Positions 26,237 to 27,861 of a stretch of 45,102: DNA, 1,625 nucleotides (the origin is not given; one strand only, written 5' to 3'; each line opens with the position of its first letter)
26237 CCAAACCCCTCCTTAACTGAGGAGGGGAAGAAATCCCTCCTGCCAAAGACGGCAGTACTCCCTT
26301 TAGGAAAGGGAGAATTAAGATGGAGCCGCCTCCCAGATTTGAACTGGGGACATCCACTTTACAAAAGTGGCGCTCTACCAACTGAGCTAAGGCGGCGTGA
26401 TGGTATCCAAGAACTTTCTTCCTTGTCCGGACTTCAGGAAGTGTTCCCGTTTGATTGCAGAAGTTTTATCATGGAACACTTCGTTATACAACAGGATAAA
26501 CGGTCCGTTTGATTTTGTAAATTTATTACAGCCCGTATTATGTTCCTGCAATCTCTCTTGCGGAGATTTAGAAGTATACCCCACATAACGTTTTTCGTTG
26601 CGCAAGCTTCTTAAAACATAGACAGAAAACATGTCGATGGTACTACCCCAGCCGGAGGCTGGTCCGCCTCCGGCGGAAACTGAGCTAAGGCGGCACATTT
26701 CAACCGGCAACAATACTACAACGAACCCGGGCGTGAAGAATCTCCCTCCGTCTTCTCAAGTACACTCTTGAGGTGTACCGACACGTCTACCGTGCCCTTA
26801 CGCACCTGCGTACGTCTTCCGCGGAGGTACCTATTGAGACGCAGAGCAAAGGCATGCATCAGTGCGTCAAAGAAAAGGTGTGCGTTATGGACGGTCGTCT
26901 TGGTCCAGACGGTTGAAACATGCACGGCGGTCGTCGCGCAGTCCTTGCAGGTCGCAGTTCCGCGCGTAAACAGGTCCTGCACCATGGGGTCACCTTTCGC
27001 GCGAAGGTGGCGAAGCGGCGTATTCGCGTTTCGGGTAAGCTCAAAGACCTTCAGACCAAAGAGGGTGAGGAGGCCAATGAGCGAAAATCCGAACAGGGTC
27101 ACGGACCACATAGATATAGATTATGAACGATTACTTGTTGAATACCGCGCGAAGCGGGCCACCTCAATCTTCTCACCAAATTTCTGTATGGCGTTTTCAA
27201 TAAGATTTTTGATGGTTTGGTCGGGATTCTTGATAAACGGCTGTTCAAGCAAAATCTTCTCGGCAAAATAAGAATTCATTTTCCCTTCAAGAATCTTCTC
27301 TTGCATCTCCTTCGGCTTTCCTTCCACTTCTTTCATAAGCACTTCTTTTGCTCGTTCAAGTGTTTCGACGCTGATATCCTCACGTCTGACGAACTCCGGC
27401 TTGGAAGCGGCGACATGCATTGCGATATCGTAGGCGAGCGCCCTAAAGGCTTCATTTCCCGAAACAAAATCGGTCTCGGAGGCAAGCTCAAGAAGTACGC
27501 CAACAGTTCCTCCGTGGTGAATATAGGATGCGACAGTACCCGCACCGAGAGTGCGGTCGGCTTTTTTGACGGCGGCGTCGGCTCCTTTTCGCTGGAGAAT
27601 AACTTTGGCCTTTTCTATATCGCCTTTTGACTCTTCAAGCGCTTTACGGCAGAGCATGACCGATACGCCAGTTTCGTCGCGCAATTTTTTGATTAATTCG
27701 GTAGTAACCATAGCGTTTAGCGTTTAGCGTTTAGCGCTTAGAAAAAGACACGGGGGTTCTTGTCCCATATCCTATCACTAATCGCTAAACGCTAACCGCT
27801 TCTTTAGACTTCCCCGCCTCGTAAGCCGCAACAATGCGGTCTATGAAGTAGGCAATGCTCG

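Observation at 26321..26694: A minimal GIY-YIG nuclease cassette sits at tRNA-Thr with a 17-nt duplication of the tRNA 5' end, and the ORF stops on a TAG inside the tRNA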

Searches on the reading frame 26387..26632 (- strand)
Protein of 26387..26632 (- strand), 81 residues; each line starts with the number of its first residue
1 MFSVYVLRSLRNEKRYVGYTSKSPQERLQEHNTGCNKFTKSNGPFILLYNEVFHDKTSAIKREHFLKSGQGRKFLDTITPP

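Call 6: search_protein_families(library=pfam, proteins=[window:26387-26632:-], max_evalue=0.01)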
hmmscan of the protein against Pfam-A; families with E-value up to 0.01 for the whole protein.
window:26387-26632:- (81 aa): 1 family
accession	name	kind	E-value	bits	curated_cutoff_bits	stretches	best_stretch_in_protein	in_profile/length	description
PF01541.30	GIY-YIG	-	3.9e-15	56.4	22.6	1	2-68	2-70/78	GIY-YIG catalytic domain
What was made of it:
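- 26387..26632 (-): 81-aa single-domain GIY-YIG nuclease gene of the UPF0213/YhbQ-like type. Its last 10 nt lie inside the tRNA. Pfam PF01541, E=3.9e-15 (call 6).
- On GIY-YIG nuclease superfamily (Pfam PF01541): 56.4 bits against a cutoff of 22.6, E=3.9e-15, covering residues 2-68 of 81 (call 6).
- The protein is only the catalytic domain and has no DNA-binding module, so how it would recognise a tRNA gene is unexplained (call 6).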

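Call 7: search_protein_families(library=ncbifam, proteins=[window:26387-26632:-], max_evalue=0.01)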
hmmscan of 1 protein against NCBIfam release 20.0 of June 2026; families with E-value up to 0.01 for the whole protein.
window:26387-26632:- (81 aa): 0 families

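Call 10: find_homologous_proteins(query=window:26387-26632:-)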
Query window:26387-26632:- (81 aa): 160 proteins with E <= 0.001 among 160 candidates; the best 120 are listed.
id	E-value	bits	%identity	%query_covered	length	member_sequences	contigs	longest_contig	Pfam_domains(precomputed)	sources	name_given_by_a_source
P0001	1.5e-31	125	74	100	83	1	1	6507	PF01541.31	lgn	-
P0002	5.3e-31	124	73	100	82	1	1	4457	PF01541.31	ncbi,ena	-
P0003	9.3e-31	123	73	96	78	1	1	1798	PF01541.31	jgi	-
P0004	2.2e-30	122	70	99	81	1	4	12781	PF01541.31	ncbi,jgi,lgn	jgi:putative endonuclease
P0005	2.5e-30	122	72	96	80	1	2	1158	PF01541.31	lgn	-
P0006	3.4e-30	121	69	96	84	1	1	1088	PF01541.31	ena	-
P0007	4.1e-30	121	76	96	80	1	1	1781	PF01541.31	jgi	jgi:putative endonuclease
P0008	5.7e-30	120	72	96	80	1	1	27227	PF01541.31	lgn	-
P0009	6.1e-30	120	76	94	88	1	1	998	PF01541.31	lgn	-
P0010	6.4e-30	120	71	96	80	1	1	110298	PF01541.31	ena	-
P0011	9.3e-30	120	71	96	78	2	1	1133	PF01541.31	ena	-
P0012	9.4e-30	120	72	96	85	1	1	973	PF01541.31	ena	-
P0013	1.3e-29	119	71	98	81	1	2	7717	PF01541.31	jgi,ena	-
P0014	1.7e-29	119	71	96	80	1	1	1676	PF01541.31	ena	-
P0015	2.8e-29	118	70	100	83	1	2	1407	PF01541.31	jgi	jgi:putative endonuclease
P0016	3.1e-29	118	72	96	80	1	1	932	PF01541.31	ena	-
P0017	5.7e-29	117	71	96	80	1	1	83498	PF01541.31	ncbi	-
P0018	9.4e-29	117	70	100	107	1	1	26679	PF01541.31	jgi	-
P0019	1.4e-28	116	71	96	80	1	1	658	PF01541.31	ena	-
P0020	1.4e-28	116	64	96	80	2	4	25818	PF01541.31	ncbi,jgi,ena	-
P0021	1.4e-28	116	67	96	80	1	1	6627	PF01541.31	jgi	-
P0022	2.4e-28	115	71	96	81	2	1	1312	PF01541.31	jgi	-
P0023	2.6e-28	115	68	99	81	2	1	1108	PF01541.31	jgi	jgi:putative endonuclease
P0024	2.8e-28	115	69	96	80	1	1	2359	PF01541.31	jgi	jgi:putative endonuclease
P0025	3.3e-28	115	68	96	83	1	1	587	PF01541.31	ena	-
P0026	3.6e-28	115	71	96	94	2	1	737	PF01541.31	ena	-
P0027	3.7e-28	115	68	99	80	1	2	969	PF01541.31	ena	-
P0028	4.2e-28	115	70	98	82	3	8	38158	PF01541.31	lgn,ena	-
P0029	4.7e-28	114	67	96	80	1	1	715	PF01541.31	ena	-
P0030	4.8e-28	114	65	98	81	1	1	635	PF01541.31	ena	-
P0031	5.6e-28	114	71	96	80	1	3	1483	PF01541.31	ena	-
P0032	5.6e-28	114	68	96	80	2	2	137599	PF01541.31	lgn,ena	-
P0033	6.9e-28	114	69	96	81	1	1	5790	PF01541.31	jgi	jgi:putative endonuclease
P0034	7.3e-28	114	70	94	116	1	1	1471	PF01541.31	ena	-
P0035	9.0e-28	113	69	96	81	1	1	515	PF01541.31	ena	-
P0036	9.9e-28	113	69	95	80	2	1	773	PF01541.31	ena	-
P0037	1.0e-27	113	71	96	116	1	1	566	PF01541.31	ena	-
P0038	1.0e-27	113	71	94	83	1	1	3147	PF01541.31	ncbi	-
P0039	1.3e-27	113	70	95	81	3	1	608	PF01541.31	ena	-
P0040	1.4e-27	113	70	94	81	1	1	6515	PF01541.31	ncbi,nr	ncbi:GIY-YIG nuclease family protein [bacterium]|nr:GIY-YIG nuclease family protein [bacterium]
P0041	1.9e-27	112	67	94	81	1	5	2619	PF01541.31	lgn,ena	-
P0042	2.1e-27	112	66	94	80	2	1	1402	PF01541.31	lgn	-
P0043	2.1e-27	112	63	100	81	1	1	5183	PF01541.31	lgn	-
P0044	2.4e-27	112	69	96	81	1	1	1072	PF01541.31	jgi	jgi:putative endonuclease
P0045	3.0e-27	112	68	94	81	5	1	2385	PF01541.31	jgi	jgi:putative endonuclease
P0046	3.7e-27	112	67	96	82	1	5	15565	PF01541.31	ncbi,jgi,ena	ncbi:MAG TPA: GIY-YIG nuclease family protein [Candidatus Paceibacterota bacterium]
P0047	4.0e-27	111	67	96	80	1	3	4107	PF01541.31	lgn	-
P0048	4.4e-27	111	71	96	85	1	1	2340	PF01541.31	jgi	jgi:putative endonuclease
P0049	4.5e-27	111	70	94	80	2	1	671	PF01541.31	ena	-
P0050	4.9e-27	111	69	96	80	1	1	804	PF01541.31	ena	-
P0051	5.0e-27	111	69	96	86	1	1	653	PF01541.31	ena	-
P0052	5.0e-27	111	68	94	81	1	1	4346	PF01541.31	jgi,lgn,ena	-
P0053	5.4e-27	111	67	96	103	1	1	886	PF01541.31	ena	-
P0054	5.9e-27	111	68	94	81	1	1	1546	PF01541.31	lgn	-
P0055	6.8e-27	111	70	94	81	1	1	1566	PF01541.31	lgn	-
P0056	6.8e-27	111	68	96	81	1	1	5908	PF01541.31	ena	-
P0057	7.1e-27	111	69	96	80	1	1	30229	PF01541.31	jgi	jgi:putative endonuclease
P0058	7.3e-27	111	68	94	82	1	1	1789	PF01541.31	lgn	-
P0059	7.5e-27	111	68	94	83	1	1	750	PF01541.31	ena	-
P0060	8.0e-27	110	66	99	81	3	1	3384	PF01541.31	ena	-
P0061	8.4e-27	110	67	96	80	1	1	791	PF01541.31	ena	-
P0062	1.0e-26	110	68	96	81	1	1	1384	PF01541.31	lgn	-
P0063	1.0e-26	110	68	94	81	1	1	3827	PF01541.31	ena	-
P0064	1.0e-26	110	65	98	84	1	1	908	PF01541.31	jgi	-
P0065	1.1e-26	110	67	96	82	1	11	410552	PF01541.31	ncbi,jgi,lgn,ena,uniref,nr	ncbi:MAG: Excinuclease ABC C subunit domain protein [Candidatus Nomurabacteria bacterium GW2011_GWE1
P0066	1.4e-26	110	69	96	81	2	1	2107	PF01541.31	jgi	-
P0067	1.4e-26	110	64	99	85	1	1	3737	PF01541.31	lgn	-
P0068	1.4e-26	110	66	99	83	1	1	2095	PF01541.31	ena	-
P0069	2.1e-26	109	68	96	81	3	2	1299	PF01541.31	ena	-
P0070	2.1e-26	109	70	94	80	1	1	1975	PF01541.31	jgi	-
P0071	2.5e-26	109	66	98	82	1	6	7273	PF01541.31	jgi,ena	-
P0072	2.8e-26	109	68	94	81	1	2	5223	PF01541.31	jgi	-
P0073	3.1e-26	109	67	96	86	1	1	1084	PF01541.31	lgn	-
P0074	3.5e-26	108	67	96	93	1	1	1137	PF01541.31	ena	-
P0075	6.3e-26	108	65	99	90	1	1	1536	PF01541.31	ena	-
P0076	6.6e-26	108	67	94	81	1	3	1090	PF01541.31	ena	-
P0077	7.1e-26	107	67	96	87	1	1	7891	PF01541.31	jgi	-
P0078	7.6e-26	107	65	96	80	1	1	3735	PF01541.31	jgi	-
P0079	7.7e-26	107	66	98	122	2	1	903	PF01541.31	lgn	-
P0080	7.8e-26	107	67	94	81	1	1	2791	PF01541.31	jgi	jgi:putative endonuclease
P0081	9.2e-26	107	65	96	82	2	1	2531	PF01541.31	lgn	-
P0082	9.9e-26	107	63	100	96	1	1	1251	PF01541.31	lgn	-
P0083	1.0e-25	107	65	99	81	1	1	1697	PF01541.31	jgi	jgi:putative endonuclease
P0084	1.1e-25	107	64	94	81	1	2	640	PF01541.31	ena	-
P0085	1.1e-25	107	67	94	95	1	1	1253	PF01541.31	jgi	jgi:putative endonuclease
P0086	1.3e-25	107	66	94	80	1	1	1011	PF01541.31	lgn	-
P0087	1.3e-25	107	64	96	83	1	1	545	PF01541.31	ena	-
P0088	1.3e-25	107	63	96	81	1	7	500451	PF01541.31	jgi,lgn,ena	jgi:putative endonuclease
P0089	1.4e-25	107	67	94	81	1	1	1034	PF01541.31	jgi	jgi:putative endonuclease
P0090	1.4e-25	106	64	99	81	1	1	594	PF01541.31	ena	-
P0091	1.6e-25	106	65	89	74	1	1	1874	PF01541.31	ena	-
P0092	1.8e-25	106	65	99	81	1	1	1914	PF01541.31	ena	-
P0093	1.8e-25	106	66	94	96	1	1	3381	PF01541.31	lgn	-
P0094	1.9e-25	106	65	98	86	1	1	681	PF01541.31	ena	-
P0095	2.4e-25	106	63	96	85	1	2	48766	PF01541.31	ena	-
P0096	2.4e-25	106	66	99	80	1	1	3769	PF01541.31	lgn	-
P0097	2.5e-25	106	68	94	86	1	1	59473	PF01541.31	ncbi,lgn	ncbi:MAG: GIY-YIG nuclease family protein [Candidatus Paceibacterota bacterium]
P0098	2.6e-25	106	66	95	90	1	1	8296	PF01541.31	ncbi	-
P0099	2.8e-25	106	65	96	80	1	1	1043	PF01541.31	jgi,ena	-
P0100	2.8e-25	106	65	99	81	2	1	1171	PF01541.31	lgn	-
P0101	3.2e-25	105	62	100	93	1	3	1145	PF01541.31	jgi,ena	-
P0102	3.8e-25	105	67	94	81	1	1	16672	PF01541.31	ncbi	-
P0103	4.2e-25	105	62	94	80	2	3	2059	PF01541.31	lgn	-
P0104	5.2e-25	105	64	96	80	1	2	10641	PF01541.31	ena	-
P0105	7.5e-25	104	63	94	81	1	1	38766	PF01541.31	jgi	-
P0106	8.7e-25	104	64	94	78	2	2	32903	PF01541.31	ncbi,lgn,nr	ncbi:GIY-YIG nuclease family protein [Patescibacteria group bacterium]|nr:GIY-YIG nuclease family pr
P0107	9.4e-25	104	60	100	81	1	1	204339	PF01541.31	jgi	jgi:putative endonuclease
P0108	9.6e-25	104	66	94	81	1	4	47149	PF01541.31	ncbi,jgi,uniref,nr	ncbi:hypothetical protein A2303_01995 [Candidatus Falkowbacteria bacterium RIFOXYB2_FULL_47_14]|unir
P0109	1.0e-24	104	63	94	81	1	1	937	PF01541.31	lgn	-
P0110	1.4e-24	103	65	99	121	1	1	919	PF01541.31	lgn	-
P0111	1.5e-24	103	64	94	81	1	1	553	PF01541.31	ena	-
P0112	2.2e-24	103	64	96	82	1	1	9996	PF01541.31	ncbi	ncbi:MAG: GIY-YIG nuclease family protein [Candidatus Paceibacterota bacterium]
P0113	2.9e-24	102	64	99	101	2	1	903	PF01541.31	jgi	-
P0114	3.7e-24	102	66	94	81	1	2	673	PF01541.31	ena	-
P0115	3.8e-24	102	63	99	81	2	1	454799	PF01541.31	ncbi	-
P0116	3.9e-24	102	63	94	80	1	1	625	PF01541.31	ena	-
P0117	3.9e-24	102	63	99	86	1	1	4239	PF01541.31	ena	-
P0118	4.6e-24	102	64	96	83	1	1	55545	PF01541.31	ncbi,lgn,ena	-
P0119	4.7e-24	102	64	96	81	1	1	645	PF01541.31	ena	-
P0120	5.9e-24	101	65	99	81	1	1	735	PF01541.31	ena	-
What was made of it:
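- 26387..26632 (-): 160 homologues found, the best 120 listed at 60-76% identity (call 10).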

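Call 12: find_related_loci(query=A1, collection=genome_contigs, flank=3000)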
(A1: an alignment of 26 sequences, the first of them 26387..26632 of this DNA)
Query A1 (81 aa) in genome_contigs; peptide patterns used: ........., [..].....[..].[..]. (x = any residue, [..] = any of these).
303 stretches matched a pattern; 278 encode a relative of the query (tblastn E <= 1e-3); the best 80 are kept; 80 distinct loci.
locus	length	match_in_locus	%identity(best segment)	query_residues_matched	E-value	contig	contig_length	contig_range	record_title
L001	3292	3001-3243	73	1-81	7e-37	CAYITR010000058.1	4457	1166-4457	MAG TPA_asm: uncultured Candidatus Saccharibacteria bacterium isolate ERP119705_co7_426 genome assembly, contig: NODE_15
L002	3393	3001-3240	70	1-80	5e-36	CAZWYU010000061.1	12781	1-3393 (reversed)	MAG TPA_asm: uncultured Candidatus Saccharibacteria bacterium isolate SRP067234_co1_81 genome assembly, contig: k99_4848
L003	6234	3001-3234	71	1-78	4e-36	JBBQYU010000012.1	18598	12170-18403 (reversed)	MAG: Candidatus Moraniibacteriota bacterium isolate Co_metawrap_2179 Cmw_2179_k141_4814345_length_18598_cov_9.0000, whol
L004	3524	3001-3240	66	1-80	2e-34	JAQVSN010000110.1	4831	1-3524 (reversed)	MAG: Candidatus Omnitrophota bacterium isolate STF1_275 NODE_71937_length_4831_cov_4.813563_Sandtown_F1, whole genome sh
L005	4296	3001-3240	66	1-80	3e-34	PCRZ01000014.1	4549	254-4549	MAG: Candidatus Jorgensenbacteria bacterium CG23_combo_of_CG06-09_8_20_14_all_54_14 CG23_scaffold_19811_c, whole genome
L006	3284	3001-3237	68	2-80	7e-34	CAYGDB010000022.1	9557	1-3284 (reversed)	MAG TPA_asm: uncultured Candidatus Saccharibacteria bacterium isolate ERP113451_co1_290 genome assembly, contig: NODE_89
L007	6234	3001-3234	71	1-78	6e-34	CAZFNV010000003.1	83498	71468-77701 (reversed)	MAG TPA_asm: uncultured Candidatus Saccharibacteria bacterium isolate SRP329715_co1_370 genome assembly, contig: NODE_30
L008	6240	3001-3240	68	1-80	1e-33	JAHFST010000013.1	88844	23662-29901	MAG: Deltaproteobacteria bacterium isolate nzgw603 NODE_107_length_88845_cov_8.655606, whole genome shotgun sequence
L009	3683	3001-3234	64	1-78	9e-34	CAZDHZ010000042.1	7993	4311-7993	MAG TPA_asm: uncultured Gammaproteobacteria bacterium isolate binchicken_co256_37 genome assembly, contig: NODE_26102_le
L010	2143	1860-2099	63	1-80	5e-33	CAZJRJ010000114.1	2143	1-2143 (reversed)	MAG TPA_asm: uncultured Gammaproteobacteria bacterium isolate binchicken_co181_594 genome assembly, contig: NODE_133079_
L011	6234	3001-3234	62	1-78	3e-33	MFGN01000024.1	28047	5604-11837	MAG: Candidatus Falkowbacteria bacterium RIFOXYD12_FULL_34_57 rifoxyd3_full_scaffold_404, whole genome shotgun sequence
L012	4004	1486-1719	67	1-78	2e-33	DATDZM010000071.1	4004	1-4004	MAG TPA_asm: Candidatus Paceibacterota bacterium isolate SMAG_U8192 k141_694405, whole genome shotgun sequence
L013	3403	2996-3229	68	1-78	3e-33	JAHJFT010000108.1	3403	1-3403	MAG: Patescibacteria group bacterium isolate Modern_marine_glass_biofilm.mb.42 Modern_marine_glas.mb.42_k141_1169724, wh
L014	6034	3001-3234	69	1-78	5e-33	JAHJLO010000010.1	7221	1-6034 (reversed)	MAG: Patescibacteria group bacterium isolate Old_saline.mb.14 Old_saline.mb.14_k141_128950, whole genome shotgun sequenc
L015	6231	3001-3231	68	1-77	3e-33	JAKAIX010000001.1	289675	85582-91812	MAG: bacterium isolate WY3.bin51 NODE_22_length_289675_cov_2.261207, whole genome shotgun sequence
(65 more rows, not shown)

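Call 40: search_solved_structures(query=A1, max_evalue=0.01, show_alignments=2)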
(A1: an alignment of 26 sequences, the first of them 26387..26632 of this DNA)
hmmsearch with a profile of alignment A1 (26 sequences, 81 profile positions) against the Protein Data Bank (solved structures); distinct sequences matched with E-value up to 0.01: 2.
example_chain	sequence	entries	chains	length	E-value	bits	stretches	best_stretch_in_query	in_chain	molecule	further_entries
1ywl_A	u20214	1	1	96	8.8e-09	39.1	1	5-67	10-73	Hypothetical UPF0213 protein EF2693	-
1zg2_A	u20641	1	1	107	2.3e-07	34.5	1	2-68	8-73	Hypothetical UPF0213 protein BH0048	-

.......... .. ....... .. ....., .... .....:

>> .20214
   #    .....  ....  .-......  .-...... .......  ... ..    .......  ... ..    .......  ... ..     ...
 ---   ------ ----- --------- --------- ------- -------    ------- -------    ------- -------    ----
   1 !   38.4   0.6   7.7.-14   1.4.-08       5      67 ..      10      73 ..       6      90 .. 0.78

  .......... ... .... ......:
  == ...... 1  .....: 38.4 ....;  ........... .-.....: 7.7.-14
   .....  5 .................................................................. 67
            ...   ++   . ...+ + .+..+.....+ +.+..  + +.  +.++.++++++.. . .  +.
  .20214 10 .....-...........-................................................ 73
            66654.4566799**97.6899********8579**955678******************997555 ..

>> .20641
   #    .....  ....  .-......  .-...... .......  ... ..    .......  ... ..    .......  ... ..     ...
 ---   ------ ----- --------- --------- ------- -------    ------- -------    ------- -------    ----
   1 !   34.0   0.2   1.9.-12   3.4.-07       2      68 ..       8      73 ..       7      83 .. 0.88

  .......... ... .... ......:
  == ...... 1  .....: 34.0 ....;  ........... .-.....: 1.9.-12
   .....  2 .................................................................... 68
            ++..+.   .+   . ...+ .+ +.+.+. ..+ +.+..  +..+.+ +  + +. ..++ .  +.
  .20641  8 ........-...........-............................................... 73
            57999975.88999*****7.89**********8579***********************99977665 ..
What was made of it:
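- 26387..26632 (-): PDB relatives 1YWL and 1ZG2 (call 40).
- Closest known: UPF0213 / YhbQ-like small GIY-YIG proteins. Same: These are the closest solved relatives by sequence (E=9e-9 and 2e-7) and are the same single-domain size (call 40).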

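Call 46: find_related_loci(query=A1, collection=viral_contigs, flank=1500)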
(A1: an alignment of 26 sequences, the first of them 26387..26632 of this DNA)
Query A1 (81 aa) in viral_contigs; peptide patterns used: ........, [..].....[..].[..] (x = any residue, [..] = any of these).
34 stretches matched a pattern; 4 encode a relative of the query (tblastn E <= 1e-3); 4 distinct loci.
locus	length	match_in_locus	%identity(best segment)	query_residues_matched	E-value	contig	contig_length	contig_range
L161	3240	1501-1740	47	1-81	2e-19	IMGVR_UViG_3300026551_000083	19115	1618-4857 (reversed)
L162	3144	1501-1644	35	1-41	5e-6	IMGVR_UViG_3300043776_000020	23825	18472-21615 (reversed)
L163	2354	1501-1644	35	1-41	5e-6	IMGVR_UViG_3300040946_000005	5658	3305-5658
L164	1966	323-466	35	1-41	5e-6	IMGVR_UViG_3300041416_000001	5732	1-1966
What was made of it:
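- Tried and rejected: Viral contigs hold only 4 distant relatives, so a phage origin is unlikely (call 46).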

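Call 47: search_protein_families(library=phrogs, proteins=[window:26387-26632:-], max_evalue=0.001)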
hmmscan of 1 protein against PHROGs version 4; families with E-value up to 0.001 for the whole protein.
window:26387-26632:- (81 aa): 0 families
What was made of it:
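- Closest known: Phage T4 SegB and other free-standing Seg GIY-YIG homing endonucleases. Different: No PHROG match was found for the window protein (call 47), and only 4 distant hits appeared in viral contigs (call 46).
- Tried and rejected: NCBIfam and PHROGs gave no family for the ORF (calls 7, 47).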

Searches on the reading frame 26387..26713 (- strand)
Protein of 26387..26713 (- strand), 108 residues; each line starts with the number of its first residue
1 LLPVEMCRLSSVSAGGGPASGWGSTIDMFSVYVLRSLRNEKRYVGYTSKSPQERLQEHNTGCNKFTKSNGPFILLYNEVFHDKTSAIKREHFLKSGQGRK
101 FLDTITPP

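Call 6: search_protein_families(library=pfam, proteins=[window:26387-26713:-], max_evalue=0.01)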
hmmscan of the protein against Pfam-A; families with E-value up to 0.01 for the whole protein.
window:26387-26713:- (108 aa): 1 family
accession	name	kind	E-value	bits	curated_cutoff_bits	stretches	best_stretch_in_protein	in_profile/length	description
PF01541.30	GIY-YIG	-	9.3e-15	55.1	22.6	1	29-95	2-70/78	GIY-YIG catalytic domain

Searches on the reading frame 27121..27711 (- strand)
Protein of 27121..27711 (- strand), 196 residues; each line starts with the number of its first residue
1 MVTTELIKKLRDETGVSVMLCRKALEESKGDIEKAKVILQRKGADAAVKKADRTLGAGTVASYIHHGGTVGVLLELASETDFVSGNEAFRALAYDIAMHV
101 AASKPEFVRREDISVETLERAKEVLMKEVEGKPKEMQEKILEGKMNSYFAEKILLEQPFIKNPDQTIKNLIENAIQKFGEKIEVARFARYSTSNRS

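Call 22: find_encoding_contigs(protein=window:27121-27711:-, flank=4000, max_places=10)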
Protein window:27121-27711:- (196 aa): no gene with exactly this product is on record in the collection.
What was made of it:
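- Tried and rejected: An exact-sequence lookup of the window's Tsf protein found no record (call 22).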

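Call 24: find_related_loci(query=window:27121-27711:-, collection=metagenome_contigs, flank=4000)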
Query window:27121-27711:- (196 aa) in metagenome_contigs; peptide patterns used: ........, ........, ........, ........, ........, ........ (x = any residue, [..] = any of these).
600 stretches matched a pattern (row limit reached: there are more); 341 encode a relative of the query (tblastn E <= 1e-3); the best 80 are kept; 80 distinct loci.
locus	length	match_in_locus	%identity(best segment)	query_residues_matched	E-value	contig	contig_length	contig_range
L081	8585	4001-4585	94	2-196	3e-122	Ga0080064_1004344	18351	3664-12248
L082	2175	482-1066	92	2-196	1e-128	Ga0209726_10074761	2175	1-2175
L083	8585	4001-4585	92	2-196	2e-115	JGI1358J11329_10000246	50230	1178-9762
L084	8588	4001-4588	83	1-196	1e-110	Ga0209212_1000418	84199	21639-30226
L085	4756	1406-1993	86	1-196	3e-109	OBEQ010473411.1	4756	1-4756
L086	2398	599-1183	80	1-195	1e-111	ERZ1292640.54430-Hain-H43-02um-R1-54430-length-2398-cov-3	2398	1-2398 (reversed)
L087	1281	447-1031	79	1-195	3e-113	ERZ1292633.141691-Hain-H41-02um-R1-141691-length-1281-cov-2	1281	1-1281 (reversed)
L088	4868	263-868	79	2-196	4e-101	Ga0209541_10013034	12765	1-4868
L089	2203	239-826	79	1-196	4e-104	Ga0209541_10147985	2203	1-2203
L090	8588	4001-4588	79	1-196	1e-99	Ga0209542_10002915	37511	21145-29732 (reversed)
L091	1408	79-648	78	2-191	7e-106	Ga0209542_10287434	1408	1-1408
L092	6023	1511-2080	75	2-191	1e-95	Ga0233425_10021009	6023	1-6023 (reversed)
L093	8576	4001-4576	68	3-194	2e-86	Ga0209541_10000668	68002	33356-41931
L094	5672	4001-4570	66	1-190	8e-85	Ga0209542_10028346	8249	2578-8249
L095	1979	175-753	63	2-194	3e-87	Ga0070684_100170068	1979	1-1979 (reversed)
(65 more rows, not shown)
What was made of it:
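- Tried and rejected: I used a metagenome scan instead (call 24).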
